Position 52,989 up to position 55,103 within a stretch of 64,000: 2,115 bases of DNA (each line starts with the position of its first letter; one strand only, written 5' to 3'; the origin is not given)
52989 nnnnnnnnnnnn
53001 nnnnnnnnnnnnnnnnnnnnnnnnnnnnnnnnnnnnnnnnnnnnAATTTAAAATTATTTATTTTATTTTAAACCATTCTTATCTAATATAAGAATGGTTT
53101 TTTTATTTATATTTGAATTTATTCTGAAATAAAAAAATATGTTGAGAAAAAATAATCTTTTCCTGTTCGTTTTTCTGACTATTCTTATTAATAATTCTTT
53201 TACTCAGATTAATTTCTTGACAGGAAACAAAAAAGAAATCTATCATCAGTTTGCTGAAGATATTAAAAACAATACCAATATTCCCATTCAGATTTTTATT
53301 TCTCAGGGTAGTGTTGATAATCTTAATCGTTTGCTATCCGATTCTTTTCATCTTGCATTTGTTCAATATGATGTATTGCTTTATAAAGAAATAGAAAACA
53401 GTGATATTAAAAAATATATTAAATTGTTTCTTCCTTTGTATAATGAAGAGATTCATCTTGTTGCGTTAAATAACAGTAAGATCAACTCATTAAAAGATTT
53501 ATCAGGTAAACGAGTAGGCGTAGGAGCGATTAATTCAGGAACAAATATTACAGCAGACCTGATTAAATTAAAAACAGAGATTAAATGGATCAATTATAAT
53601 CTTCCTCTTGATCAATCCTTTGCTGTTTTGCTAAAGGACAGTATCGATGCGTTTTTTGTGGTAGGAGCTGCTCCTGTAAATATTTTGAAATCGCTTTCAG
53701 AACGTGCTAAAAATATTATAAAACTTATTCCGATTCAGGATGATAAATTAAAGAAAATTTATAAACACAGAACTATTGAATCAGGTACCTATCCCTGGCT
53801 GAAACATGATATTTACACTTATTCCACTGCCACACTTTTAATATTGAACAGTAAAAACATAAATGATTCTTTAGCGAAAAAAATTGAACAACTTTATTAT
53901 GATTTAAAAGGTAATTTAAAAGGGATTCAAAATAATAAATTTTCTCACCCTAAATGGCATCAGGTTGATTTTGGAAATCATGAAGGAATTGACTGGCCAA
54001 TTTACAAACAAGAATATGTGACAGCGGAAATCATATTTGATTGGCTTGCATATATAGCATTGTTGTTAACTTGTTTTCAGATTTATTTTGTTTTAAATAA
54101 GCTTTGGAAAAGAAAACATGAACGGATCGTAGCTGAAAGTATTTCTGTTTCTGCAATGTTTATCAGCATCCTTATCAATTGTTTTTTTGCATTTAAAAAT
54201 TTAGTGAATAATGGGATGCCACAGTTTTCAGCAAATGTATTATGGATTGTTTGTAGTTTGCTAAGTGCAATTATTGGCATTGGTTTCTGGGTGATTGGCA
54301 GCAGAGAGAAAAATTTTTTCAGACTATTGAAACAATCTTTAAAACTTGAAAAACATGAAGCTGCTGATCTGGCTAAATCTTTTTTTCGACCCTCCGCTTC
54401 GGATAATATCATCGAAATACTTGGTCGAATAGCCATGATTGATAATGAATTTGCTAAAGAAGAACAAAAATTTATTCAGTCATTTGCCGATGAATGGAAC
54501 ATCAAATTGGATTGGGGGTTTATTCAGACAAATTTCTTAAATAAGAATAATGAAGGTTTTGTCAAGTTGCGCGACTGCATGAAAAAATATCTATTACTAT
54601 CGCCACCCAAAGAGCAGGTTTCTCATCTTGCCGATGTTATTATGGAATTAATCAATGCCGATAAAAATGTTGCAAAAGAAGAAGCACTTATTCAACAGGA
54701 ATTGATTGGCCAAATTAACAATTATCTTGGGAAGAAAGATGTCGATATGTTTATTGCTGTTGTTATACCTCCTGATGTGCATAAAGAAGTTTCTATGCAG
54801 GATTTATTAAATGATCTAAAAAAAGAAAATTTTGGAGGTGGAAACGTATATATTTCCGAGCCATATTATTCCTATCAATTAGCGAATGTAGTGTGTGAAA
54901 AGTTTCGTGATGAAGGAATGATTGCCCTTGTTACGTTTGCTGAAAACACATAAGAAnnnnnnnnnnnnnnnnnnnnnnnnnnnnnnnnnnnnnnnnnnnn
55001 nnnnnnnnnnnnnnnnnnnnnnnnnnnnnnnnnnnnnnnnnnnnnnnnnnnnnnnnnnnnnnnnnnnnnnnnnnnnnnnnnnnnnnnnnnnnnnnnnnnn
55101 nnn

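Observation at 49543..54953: Co-directional block interleaving three TerB-like domains with two periplasmic ligand-binding proteins that lack classical outputs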

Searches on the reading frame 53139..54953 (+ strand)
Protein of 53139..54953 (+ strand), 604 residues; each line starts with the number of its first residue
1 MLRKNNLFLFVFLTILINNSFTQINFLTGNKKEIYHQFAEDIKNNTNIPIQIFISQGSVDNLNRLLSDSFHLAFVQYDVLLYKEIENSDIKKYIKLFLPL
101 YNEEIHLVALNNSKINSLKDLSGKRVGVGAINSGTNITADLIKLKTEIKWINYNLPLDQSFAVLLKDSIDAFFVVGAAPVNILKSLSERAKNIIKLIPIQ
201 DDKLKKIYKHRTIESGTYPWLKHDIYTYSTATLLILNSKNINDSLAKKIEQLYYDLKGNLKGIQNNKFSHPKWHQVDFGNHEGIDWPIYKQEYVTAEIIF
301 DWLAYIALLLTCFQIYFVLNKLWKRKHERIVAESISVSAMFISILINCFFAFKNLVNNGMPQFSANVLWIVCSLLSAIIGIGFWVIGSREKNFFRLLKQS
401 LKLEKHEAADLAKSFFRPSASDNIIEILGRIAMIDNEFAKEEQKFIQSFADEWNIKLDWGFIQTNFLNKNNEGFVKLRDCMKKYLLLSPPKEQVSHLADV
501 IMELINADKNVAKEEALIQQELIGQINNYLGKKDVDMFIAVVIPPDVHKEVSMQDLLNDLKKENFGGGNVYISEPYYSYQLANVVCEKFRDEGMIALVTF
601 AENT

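Call 3: search_protein_families(library=pfam, proteins=[window:53139-54953:+], max_evalue=1)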
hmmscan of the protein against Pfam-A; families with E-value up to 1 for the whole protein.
window:53139-54953:+ (604 aa): 5 families
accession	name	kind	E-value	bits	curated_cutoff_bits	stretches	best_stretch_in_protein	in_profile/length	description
PF16868.10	NMT1_3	-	3.9e-24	86.2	27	1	40-264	23-258/289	NMT1-like family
PF12974.12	Phosphonate-bd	-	0.00046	20.1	27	1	32-177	13-165/242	ABC transporter, phosphonate, periplasmic substrate-binding protein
PF09084.16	NMT1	-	0.0016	18.8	20.5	1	103-173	73-145/216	NMT1/THI5 like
PF05099.18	TerB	-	0.0091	16.7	24.4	1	404-452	57-105/118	Tellurite resistance protein TerB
PF17924.6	TetR_C_19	-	0.067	14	26.8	1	433-505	13-85/117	Tetracyclin repressor-like, C-terminal domain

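Call 4: search_protein_families(library=ncbifam, proteins=[window:53139-54953:+], max_evalue=1)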
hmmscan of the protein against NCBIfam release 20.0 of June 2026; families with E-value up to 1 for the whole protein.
window:53139-54953:+ (604 aa): 7 families
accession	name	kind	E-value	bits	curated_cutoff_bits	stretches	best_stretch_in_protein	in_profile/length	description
TIGR02122.1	TRAP_TAXI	subfamily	3.1e-26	92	84.35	1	33-262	45-287/320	TAXI family TRAP transporter solute-binding subunit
TIGR01728.1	SsuA_fam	subfamily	0.0029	16.9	163.5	1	103-141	83-121/290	aliphatic sulfonate ABC transporter substrate-binding protein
NF007029.0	PRK09495.1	equivalog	0.0066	16.3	303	1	89-172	96-176/248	glutamine ABC transporter substrate-binding protein GlnH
TIGR01098.1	3A0109s03R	subfamily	0.0095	15.4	112.05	1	35-133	50-150/253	phosphate/phosphite/phosphonate ABC transporter substrate-binding protein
NF008885.0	PRK11917.1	equivalog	0.0097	15.5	373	1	91-172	116-197/259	bifunctional adhesin/ABC transporter aspartate/glutamate-binding protein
TIGR01096.1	3A0103s03R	subfamily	0.11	12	256.35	1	87-171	94-176/250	lysine/arginine/ornithine ABC transporter substrate-binding protein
TIGR01729.1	taurine_ABC_bnd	equivalog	0.24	10.8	304.25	1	106-183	83-162/300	taurine ABC transporter substrate-binding protein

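Call 5: find_homologous_proteins(query=window:53139-54953:+, max_evalue=0.001)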
Query window:53139-54953:+ (604 aa): 92 proteins with E <= 0.001 among 8000 candidates.
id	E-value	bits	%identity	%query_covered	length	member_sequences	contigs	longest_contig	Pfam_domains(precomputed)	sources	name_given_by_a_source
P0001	0.0e+0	1346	100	100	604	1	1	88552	PF16868.11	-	-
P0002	3.5e-267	906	69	97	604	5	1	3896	PF09084.17,PF16868.11,PF12974.13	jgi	-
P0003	1.1e-264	897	68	97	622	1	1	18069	PF09084.17,PF16868.11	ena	-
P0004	1.6e-215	735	56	97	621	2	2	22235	PF16868.11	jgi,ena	-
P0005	2.0e-215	735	56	96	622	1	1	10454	PF16868.11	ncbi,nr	ncbi:MAG: TAXI family TRAP transporter solute-binding subunit [Saprospiraceae bacterium]|nr:TAXI fam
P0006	8.6e-214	729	54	98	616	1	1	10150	PF09084.17,PF16868.11,PF12974.13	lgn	-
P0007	3.0e-213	728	55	100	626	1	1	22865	PF16868.11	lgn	-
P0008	2.1e-207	708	55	96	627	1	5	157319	PF16868.11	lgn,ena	-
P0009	1.8e-201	689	53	99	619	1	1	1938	PF16868.11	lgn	-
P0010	2.1e-200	685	52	97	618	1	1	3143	PF16868.11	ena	-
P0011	1.4e-197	676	52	98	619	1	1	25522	PF09084.17,PF16868.11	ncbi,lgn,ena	-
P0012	6.8e-196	670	53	94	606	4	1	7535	PF09084.17,PF16868.11,PF12974.13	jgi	jgi:TRAP transporter TAXI family solute receptor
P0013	9.3e-196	670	52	97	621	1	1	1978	PF05099.19,PF09084.17,PF16868.11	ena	-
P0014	1.8e-194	666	52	98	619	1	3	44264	PF09084.17,PF16868.11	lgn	-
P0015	1.2e-192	660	52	94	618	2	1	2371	PF16868.11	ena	-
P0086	7.9e-56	208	35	48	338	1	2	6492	-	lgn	-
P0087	6.0e-50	188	37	50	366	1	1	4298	-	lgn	-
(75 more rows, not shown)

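Call 8: find_related_loci(query=A1, collection=genome_contigs, flank=10000)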
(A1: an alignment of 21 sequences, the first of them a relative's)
Query A1 (604 aa) in genome_contigs; peptide patterns used: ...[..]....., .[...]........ (x = any residue, [..] = any of these).
90 stretches matched a pattern; 13 encode a relative of the query (tblastn E <= 1e-3); 12 distinct loci.
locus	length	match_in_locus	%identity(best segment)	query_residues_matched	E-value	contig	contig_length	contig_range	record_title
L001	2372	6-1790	56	9-603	0e+0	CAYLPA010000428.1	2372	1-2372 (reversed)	MAG TPA_asm: uncultured Saprospiraceae bacterium isolate SRP191223_co2_70 genome assembly, contig: NODE_69019_length_237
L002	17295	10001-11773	52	1-590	0e+0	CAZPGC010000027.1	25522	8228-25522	MAG TPA_asm: uncultured Prolixibacteraceae bacterium isolate SRP163575_co3_323 genome assembly, contig: NODE_1906_length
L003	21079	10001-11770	52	6-598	0e+0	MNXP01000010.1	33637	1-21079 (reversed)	MAG: Bacteroidetes bacterium CG2_30_33_31 cg2_3.0_scaffold_687_c, whole genome shotgun sequence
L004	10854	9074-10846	49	2-590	0e+0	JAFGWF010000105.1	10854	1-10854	MAG: Bacteroidales bacterium isolate ZodW_Metabat.232 k87_4176965, whole genome shotgun sequence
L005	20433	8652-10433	49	10-598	0e+0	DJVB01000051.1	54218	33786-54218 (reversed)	MAG TPA_asm: Bacteroidales bacterium UBA6267 UBA6267_contig_25730, whole genome shotgun sequence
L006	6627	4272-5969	50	24-590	0e+0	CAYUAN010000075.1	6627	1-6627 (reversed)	MAG TPA_asm: uncultured Prolixibacteraceae bacterium isolate binchicken_co219_90 genome assembly, contig: k141_182458, w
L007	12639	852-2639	46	4-598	4e-172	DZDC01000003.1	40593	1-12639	MAG TPA_asm: Draconibacterium orientale isolate SulCav_PC08_64_39_31 SulCav_PC08-64_390_length_40593_cov_18.288075, whol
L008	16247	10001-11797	46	7-598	4e-171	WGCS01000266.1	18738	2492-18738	MAG: Bacteroidales bacterium isolate S145_13 k151_297377, whole genome shotgun sequence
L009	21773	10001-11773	46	4-590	1e-170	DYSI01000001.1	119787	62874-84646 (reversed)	MAG TPA_asm: Draconibacterium orientale isolate SulCav_PC08_3_4_37_42 SulCav_PC08-3_14_length_119787_cov_24.551081, whol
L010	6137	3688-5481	43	1-598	3e-163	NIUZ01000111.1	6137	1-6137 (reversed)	MAG: Bacteroidetes bacterium 4572_112 ex4572_112_scaffold_11673, whole genome shotgun sequence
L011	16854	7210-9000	46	2-598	3e-171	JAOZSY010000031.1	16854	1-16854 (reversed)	MAG: Bacteroidales bacterium isolate GMC7.concoct.166 GMC7_1230_length_16854_cov_8.029526, whole genome shotgun sequence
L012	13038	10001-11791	46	2-598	3e-171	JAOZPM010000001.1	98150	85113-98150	MAG: Bacteroidales bacterium isolate GMC4.metabat2.217 GMC4_58_length_98150_cov_10.018360, whole genome shotgun sequence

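Call 11: find_encoding_contigs(protein=P0003, flank=8000, max_places=3)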
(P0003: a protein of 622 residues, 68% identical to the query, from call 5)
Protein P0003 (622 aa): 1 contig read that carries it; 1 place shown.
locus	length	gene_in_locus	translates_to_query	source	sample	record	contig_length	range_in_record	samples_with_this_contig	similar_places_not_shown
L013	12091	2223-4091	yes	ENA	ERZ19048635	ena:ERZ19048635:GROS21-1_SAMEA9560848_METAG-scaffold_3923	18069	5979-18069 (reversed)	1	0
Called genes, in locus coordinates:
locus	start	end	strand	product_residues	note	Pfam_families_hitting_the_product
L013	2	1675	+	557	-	?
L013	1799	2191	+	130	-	PF05099:TerB (weak)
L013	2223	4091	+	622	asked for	PF16868:NMT1_3, PF09084:NMT1 (faint)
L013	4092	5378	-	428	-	PF07992:Pyr_redox_2, PF00070:Pyr_redox, PF22366:NDH2_C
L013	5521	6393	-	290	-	PF00037:Fer4 (faint), PF12837:Fer4_6, PF12838:Fer4_7 (faint), PF13237:Fer4_10 (weak), PF27217:AF_0155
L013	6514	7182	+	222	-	PF00027:cNMP_binding, PF13545:HTH_Crp_2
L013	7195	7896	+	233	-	PF20582:UPF0758_N, PF04002:RadC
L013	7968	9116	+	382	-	PF02350:Epimerase_2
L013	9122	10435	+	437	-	PF23019:DUF7033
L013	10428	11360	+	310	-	-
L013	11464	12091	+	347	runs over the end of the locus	PF03190:Thioredox_DsbH, PF00085:Thioredoxin (weak), PF13098:Thioredoxin_2, PF13899:Thioredoxin_7, PF03190:Thioredox_DsbH, PF13098:Thioredoxin_2, PF13899:Thioredoxin_7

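Call 12: find_encoding_contigs(protein=P0004, flank=8000, max_places=3)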
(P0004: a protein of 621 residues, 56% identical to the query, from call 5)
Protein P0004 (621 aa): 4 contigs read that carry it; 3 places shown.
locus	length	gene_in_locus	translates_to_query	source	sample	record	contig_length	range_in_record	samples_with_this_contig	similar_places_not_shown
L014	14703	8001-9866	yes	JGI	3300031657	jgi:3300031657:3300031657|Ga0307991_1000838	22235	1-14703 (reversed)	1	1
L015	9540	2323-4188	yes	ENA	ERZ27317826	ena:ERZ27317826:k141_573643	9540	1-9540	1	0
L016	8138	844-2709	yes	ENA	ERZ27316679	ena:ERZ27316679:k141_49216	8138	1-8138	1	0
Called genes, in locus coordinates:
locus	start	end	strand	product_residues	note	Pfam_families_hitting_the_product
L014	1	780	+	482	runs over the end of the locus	PF13088:BNR_2 (weak), PF13860:FlgD_ig (faint), PF18962:Por_Secre_tail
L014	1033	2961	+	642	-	PF03572:Peptidase_S41, PF18962:Por_Secre_tail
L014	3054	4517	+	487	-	PF13088:BNR_2 (weak), PF13860:FlgD_ig (weak), PF18962:Por_Secre_tail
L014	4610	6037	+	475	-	-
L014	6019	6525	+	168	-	PF18962:Por_Secre_tail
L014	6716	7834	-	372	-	PF06803:DUF1232, PF05277:DUF726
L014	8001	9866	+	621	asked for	PF16868:NMT1_3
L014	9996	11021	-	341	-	PF16868:NMT1_3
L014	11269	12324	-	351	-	PF00520:Ion_trans (weak), PF07885:Ion_trans_2, PF02254:TrkA_N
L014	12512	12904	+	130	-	-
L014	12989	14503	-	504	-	PF18936:DUF5684, PF10502:Peptidase_S26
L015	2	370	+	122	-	?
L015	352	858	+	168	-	PF18962:Por_Secre_tail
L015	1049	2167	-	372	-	PF06803:DUF1232, PF05277:DUF726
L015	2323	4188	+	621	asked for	PF16868:NMT1_3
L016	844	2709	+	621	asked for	PF16868:NMT1_3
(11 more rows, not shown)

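Call 13: find_encoding_contigs(protein=P0008, flank=8000, max_places=3)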
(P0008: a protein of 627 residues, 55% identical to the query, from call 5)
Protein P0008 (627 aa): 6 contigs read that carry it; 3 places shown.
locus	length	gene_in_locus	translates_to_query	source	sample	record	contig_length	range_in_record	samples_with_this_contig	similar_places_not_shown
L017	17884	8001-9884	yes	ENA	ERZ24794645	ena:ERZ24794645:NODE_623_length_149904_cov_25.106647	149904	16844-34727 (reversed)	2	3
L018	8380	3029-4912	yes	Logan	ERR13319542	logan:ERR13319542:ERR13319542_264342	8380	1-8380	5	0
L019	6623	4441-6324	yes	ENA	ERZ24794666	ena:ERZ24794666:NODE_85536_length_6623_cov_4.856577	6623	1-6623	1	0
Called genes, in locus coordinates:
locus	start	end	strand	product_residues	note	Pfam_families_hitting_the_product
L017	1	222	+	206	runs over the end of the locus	PF08889:WbqC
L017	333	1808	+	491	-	-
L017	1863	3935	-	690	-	PF07697:7TMR-HDED, PF07698:7TM-7TMR_HD, PF01966:HD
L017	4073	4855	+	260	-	PF08239:SH3_3 (faint), PF18348:SH3_16, PF00877:NLPC_P60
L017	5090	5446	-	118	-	PF01245:Ribosomal_L19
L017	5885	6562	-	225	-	PF01746:tRNA_m1G_MT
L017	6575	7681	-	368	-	PF06803:DUF1232, PF05277:DUF726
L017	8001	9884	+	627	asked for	PF16868:NMT1_3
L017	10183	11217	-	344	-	PF16868:NMT1_3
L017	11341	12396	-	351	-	PF00520:Ion_trans, PF07885:Ion_trans_2, PF02254:TrkA_N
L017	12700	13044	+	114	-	-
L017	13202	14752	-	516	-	PF18936:DUF5684, PF10502:Peptidase_S26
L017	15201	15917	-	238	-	PF01113:DapB_N, PF05173:DapB_C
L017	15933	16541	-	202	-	PF18935:DUF5683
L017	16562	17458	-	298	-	PF02195:ParB_N, PF17762:HTH_ParB, PF23552:ParB_C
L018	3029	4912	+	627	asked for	PF16868:NMT1_3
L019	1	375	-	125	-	?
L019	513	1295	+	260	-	PF08239:SH3_3 (faint), PF18348:SH3_16, PF00877:NLPC_P60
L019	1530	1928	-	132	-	PF01245:Ribosomal_L19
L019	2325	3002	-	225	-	PF01746:tRNA_m1G_MT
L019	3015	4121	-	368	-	PF06803:DUF1232, PF05277:DUF726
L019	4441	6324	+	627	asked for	PF16868:NMT1_3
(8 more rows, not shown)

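Call 40: search_protein_families(library=padloc, proteins=[window:53139-54953:+], max_evalue=0.1)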
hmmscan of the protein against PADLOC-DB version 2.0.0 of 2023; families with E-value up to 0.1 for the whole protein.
window:53139-54953:+ (604 aa): 0 families

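Call 48: find_encoding_contigs(protein=P0086, flank=6000, max_places=3)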
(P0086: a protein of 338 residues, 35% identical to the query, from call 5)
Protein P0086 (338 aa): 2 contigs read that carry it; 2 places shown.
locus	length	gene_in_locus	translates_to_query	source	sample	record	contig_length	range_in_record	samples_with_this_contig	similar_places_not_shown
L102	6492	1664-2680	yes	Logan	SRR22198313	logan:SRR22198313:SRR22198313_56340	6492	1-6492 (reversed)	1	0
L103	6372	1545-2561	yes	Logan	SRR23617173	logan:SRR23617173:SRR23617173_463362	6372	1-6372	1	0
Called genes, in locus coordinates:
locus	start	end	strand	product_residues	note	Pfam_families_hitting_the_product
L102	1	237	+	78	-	?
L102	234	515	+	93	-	-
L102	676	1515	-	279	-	-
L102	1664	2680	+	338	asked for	-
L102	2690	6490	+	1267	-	?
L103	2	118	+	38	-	?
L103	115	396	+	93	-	-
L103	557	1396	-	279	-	-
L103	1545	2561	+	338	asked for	-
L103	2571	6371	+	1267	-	?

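Call 49: find_encoding_contigs(protein=P0087, flank=6000, max_places=3)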
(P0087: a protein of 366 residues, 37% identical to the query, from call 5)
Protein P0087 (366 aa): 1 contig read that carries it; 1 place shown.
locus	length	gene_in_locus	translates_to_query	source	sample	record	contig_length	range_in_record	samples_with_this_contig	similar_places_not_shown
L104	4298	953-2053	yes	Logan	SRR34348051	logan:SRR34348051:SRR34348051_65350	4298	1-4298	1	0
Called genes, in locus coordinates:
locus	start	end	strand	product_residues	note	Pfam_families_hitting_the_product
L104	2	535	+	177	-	?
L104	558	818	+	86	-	PF09413:DUF2007 (weak)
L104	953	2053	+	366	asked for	-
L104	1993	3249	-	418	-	PF04389:Peptidase_M28 (weak), PF01546:Peptidase_M20, PF07687:M20_dimer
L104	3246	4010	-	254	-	PF01066:CDP-OH_P_transf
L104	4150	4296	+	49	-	?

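Call 57: search_protein_families(library=pfam, proteins=[L014:12512-12901:+], max_evalue=1)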
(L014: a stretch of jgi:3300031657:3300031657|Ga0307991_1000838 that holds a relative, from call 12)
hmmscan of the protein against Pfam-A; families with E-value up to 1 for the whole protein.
L014:12512-12901:+ (130 aa): 2 families
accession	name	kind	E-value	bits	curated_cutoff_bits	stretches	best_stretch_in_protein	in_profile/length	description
PF05099.18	TerB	-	0.00041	21.1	24.4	1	43-124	33-117/118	Tellurite resistance protein TerB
PF09519.16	RE_HindVP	-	0.0017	17.9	25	1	32-95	192-251/332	HindVP restriction endonuclease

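Call 89: search_protein_families(library=ncbifam, proteins=[P0086], max_evalue=0.01)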
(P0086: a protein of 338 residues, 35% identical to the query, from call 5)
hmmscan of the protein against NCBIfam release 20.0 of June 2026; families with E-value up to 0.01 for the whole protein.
P0086 (338 aa): 0 families

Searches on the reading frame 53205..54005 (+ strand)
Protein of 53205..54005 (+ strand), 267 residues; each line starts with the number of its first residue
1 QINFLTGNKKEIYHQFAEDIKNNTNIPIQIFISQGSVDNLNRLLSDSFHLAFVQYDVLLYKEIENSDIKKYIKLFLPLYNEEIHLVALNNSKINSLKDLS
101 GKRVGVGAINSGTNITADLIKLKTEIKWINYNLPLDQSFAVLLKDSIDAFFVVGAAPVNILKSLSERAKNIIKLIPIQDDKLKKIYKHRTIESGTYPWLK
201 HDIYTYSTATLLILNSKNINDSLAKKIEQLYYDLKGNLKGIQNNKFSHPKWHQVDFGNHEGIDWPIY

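Call 62: search_solved_structures(query=window:53205-54005:+, max_evalue=0.01, show_alignments=2)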
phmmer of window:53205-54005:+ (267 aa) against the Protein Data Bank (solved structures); distinct sequences matched with E-value up to 0.01: 6.
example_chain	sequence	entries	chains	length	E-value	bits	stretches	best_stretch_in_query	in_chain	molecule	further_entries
1us4_A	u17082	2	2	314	3.1e-09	39.9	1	21-234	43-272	PUTATIVE GLUR0 LIGAND BINDING CORE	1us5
8u79_A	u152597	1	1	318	3.3e-09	39.8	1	21-234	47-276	Immunogenic protein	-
9ibo_A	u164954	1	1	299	3.4e-08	36.5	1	22-223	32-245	TAXI family TRAP transporter solute-binding subunit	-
8s4j_A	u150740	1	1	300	3.5e-08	36.5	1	22-223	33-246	TAXI family TRAP transporter solute-binding subunit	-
4ddd_A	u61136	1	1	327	1.2e-07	34.7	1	16-228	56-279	Immunogenic protein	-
9oz4_A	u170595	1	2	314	5.8e-07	32.5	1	31-223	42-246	TRAP transporter solute receptor, TAXI family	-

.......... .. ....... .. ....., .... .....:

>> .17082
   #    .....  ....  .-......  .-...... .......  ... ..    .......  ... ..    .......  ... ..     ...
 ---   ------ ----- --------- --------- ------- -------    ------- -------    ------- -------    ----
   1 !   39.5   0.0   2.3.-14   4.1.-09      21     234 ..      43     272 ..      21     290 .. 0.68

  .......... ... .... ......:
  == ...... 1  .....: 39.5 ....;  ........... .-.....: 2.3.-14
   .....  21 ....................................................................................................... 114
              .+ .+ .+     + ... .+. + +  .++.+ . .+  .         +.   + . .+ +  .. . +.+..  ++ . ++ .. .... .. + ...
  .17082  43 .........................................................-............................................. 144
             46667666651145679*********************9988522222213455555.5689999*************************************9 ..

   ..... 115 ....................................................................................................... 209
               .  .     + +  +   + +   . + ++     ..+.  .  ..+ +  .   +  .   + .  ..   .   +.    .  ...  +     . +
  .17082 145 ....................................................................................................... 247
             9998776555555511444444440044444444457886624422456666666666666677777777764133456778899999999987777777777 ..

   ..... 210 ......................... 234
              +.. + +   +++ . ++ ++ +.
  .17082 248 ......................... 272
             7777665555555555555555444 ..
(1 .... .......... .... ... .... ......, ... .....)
